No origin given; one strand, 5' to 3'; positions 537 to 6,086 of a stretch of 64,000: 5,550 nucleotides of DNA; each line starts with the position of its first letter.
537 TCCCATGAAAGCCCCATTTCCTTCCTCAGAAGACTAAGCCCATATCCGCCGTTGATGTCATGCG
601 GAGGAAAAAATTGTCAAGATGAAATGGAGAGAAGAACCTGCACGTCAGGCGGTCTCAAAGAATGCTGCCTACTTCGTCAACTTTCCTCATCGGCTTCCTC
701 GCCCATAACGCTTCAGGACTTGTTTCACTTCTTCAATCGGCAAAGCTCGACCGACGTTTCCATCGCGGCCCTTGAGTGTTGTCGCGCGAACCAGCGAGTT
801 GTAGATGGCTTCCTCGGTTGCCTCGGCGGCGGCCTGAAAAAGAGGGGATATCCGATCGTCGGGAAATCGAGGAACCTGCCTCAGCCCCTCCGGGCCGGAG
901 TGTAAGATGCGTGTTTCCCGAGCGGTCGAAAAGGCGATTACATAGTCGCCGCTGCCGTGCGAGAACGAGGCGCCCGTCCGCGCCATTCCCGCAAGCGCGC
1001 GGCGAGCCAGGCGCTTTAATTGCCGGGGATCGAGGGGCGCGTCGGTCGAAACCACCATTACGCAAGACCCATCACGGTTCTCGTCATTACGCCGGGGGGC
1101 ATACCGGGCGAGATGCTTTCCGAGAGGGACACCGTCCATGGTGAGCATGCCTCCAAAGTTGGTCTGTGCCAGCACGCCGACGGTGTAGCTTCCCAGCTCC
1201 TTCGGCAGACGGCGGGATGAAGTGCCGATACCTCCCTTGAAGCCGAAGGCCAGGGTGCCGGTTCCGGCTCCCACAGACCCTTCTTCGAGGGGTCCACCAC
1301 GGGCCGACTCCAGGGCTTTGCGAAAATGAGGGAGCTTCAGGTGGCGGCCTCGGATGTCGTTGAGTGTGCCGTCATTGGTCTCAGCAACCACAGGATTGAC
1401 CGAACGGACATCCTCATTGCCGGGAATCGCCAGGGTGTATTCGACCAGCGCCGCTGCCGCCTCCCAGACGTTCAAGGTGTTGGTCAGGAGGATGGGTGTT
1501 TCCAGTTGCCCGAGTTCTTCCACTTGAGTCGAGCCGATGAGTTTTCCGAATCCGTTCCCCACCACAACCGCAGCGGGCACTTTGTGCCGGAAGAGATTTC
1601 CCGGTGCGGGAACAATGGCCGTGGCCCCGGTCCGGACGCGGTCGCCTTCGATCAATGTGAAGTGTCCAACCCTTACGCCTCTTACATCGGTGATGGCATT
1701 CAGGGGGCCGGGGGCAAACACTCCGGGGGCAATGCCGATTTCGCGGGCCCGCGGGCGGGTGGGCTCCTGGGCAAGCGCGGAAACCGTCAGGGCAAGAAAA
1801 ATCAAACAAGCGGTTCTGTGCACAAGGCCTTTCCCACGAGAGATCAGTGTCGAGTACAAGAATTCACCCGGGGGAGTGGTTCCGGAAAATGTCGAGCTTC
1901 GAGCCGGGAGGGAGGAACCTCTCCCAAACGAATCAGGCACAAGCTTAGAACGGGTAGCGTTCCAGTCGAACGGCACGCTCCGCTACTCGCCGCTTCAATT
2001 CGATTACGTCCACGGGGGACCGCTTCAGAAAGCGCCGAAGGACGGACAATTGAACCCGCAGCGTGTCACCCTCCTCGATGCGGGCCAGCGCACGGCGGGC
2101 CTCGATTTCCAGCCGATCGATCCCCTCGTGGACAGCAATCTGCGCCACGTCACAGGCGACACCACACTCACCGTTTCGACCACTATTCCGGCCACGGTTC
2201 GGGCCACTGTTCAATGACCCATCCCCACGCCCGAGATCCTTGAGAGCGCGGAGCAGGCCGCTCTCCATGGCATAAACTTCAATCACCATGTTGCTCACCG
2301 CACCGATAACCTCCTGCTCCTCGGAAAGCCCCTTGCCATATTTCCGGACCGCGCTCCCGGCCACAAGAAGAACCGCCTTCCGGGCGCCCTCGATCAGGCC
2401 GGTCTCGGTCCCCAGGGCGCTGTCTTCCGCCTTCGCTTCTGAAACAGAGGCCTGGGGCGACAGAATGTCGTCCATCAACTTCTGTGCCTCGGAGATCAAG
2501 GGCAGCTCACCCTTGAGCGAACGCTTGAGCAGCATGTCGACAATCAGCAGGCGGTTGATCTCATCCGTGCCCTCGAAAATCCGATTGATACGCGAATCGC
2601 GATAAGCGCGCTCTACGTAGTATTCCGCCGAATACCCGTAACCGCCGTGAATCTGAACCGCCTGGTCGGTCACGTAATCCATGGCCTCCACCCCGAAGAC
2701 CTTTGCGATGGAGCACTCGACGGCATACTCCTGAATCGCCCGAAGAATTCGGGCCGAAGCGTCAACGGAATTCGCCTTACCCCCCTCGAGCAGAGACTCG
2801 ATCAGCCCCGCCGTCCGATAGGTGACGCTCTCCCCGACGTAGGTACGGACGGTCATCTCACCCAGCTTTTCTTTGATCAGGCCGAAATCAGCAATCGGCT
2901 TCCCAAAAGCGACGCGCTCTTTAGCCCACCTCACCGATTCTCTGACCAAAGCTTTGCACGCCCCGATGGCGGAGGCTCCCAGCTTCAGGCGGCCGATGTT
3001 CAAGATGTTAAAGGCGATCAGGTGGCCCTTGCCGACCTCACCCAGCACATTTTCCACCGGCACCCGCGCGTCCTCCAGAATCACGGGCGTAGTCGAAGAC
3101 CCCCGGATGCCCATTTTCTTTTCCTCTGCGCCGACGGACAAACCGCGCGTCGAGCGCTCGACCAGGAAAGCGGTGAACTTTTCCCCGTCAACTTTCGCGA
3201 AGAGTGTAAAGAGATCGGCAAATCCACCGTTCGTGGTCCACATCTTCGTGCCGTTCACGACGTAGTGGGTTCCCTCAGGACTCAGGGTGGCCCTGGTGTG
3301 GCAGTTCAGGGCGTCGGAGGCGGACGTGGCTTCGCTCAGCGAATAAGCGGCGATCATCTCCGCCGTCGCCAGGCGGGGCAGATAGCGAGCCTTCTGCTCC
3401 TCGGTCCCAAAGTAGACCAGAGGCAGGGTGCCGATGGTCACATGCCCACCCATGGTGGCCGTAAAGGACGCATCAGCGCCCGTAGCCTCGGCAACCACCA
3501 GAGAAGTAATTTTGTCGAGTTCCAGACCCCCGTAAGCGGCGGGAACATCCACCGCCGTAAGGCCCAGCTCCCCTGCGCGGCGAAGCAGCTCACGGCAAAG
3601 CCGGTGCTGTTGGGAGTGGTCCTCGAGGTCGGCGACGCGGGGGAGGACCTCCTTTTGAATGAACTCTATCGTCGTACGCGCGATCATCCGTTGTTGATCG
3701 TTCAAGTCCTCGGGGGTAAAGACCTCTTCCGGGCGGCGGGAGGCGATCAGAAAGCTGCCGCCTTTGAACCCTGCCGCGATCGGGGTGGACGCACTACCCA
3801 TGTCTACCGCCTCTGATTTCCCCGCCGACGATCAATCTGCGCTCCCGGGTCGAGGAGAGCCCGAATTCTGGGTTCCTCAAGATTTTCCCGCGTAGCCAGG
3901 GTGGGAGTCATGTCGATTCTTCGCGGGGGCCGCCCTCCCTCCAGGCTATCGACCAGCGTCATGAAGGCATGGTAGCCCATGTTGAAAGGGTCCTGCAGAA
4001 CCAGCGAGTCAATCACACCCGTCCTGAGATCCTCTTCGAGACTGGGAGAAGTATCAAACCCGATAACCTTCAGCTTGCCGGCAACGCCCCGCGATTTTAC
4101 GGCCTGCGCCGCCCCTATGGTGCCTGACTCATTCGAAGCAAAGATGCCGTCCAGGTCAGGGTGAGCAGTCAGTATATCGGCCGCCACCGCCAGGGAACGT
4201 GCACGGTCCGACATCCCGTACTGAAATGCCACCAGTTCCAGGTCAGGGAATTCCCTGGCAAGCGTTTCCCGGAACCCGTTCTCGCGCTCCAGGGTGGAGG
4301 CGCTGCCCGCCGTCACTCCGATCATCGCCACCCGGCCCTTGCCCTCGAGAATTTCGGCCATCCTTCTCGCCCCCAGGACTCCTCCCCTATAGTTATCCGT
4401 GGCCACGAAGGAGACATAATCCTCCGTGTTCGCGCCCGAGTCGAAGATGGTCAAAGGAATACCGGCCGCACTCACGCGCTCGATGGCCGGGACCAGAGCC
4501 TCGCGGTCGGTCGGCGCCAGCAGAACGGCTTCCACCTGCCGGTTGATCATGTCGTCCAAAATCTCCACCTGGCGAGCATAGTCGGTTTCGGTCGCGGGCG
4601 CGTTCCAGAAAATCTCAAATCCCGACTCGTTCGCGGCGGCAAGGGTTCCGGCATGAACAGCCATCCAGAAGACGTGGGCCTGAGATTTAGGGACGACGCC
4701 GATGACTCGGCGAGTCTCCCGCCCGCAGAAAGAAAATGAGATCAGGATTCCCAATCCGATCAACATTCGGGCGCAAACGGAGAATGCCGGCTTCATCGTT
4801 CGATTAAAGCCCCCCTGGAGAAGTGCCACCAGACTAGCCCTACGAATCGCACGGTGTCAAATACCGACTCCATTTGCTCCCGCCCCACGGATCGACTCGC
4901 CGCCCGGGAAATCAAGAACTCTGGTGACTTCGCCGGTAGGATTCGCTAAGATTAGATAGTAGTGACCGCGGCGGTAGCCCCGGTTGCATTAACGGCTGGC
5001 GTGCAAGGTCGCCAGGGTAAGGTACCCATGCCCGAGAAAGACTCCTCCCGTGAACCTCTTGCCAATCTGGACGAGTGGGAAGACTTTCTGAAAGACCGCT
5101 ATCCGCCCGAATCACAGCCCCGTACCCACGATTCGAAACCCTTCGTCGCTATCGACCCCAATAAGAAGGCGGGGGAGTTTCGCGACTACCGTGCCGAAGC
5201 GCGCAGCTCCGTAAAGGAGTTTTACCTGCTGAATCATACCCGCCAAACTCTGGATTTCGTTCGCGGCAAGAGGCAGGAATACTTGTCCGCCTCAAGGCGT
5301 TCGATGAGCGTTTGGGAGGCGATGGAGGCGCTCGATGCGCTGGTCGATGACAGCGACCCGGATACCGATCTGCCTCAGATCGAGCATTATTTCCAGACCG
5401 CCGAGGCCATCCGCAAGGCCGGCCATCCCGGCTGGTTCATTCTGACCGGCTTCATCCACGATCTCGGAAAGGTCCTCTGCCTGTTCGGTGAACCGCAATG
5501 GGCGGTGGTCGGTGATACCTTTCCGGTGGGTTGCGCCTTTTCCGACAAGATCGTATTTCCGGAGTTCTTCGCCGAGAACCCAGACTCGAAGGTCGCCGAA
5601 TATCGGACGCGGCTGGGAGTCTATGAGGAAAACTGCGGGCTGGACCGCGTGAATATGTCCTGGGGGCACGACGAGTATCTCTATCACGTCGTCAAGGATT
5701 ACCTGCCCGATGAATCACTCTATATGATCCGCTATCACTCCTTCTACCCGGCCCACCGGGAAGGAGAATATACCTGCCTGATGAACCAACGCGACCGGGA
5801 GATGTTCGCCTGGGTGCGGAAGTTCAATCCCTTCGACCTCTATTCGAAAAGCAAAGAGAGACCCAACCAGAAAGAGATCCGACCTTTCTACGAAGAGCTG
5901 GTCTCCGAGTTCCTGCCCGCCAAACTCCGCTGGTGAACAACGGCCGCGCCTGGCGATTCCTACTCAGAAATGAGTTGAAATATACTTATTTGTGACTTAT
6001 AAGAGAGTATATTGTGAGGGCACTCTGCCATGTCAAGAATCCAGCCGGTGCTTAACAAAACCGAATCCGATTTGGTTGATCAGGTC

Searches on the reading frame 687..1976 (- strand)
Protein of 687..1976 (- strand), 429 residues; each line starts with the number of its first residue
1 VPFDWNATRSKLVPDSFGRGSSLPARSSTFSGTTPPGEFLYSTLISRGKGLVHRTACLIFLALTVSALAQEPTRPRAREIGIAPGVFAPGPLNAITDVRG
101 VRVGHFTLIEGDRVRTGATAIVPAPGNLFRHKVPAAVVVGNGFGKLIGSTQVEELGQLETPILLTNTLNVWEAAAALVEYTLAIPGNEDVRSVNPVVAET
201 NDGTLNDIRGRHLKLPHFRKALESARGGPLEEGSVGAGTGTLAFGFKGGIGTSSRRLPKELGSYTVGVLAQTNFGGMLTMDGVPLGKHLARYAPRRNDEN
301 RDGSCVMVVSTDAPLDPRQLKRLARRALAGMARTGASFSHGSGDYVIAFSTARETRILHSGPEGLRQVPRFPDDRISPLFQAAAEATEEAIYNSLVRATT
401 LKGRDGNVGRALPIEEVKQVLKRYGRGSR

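Call 69: search_protein_families(library=pfam, proteins=[window:687-1976:-], max_evalue=0.00001)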
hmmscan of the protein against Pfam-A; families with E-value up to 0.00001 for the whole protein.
window:687-1976:- (429 aa): 1 family
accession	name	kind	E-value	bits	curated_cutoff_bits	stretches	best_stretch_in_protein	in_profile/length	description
PF03576.19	Peptidase_S58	-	1.8e-117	392.7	23.9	1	93-407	1-305/307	Peptidase family S58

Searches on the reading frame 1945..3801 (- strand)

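Call 69: search_protein_families(library=pfam, proteins=[window:1945-3801:-], max_evalue=0.00001)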
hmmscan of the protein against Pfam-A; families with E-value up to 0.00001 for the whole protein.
window:1945-3801:- (618 aa): 5 families
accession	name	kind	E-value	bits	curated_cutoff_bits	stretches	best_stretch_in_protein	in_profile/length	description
PF00441.29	Acyl-CoA_dh_1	-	3.5e-39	134.8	22.4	1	257-423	1-148/150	Acyl-CoA dehydrogenase, C-terminal domain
PF21263.2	Acyl-CoA-dh_C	-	6.3e-28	97.4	27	1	473-590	2-96/96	Acyl-CoA dehydrogenase, C-terminal domain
PF02771.21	Acyl-CoA_dh_N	-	1.2e-27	97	22.9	1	35-148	2-113/113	Acyl-CoA dehydrogenase, N-terminal domain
PF02770.24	Acyl-CoA_dh_M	-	2.6e-19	69.6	33.3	1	152-244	1-96/97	Acyl-CoA dehydrogenase, middle domain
PF08028.16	Acyl-CoA_dh_2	-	2.8e-15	57.2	22.7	1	274-413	3-133/134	Acyl-CoA dehydrogenase, C-terminal domain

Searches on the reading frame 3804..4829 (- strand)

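Call 69: search_protein_families(library=pfam, proteins=[window:3804-4829:-], max_evalue=0.00001)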
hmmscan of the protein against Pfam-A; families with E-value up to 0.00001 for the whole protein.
window:3804-4829:- (341 aa): 3 families
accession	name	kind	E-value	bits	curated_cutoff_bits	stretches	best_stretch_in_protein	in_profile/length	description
PF13407.12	Peripla_BP_4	-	5.2e-64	216.7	35.1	1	43-298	1-256/258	Periplasmic binding protein domain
PF00532.27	Peripla_BP_1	-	5.6e-16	59.3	22.2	1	42-263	3-222/281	Periplasmic binding proteins and sugar binding domain of LacI family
PF13377.12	Peripla_BP_3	-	4.9e-11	43.4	26.5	1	163-315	8-165/167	Periplasmic binding protein-like domain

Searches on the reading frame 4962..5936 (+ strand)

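Call 69: search_protein_families(library=pfam, proteins=[window:4962-5936:+], max_evalue=0.00001)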
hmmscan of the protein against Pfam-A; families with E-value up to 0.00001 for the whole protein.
window:4962-5936:+ (324 aa): 1 family
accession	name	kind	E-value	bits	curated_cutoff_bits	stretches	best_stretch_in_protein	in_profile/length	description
PF05153.21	MIOX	-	2.9e-111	371.5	25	1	82-324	2-249/249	Myo-inositol oxygenase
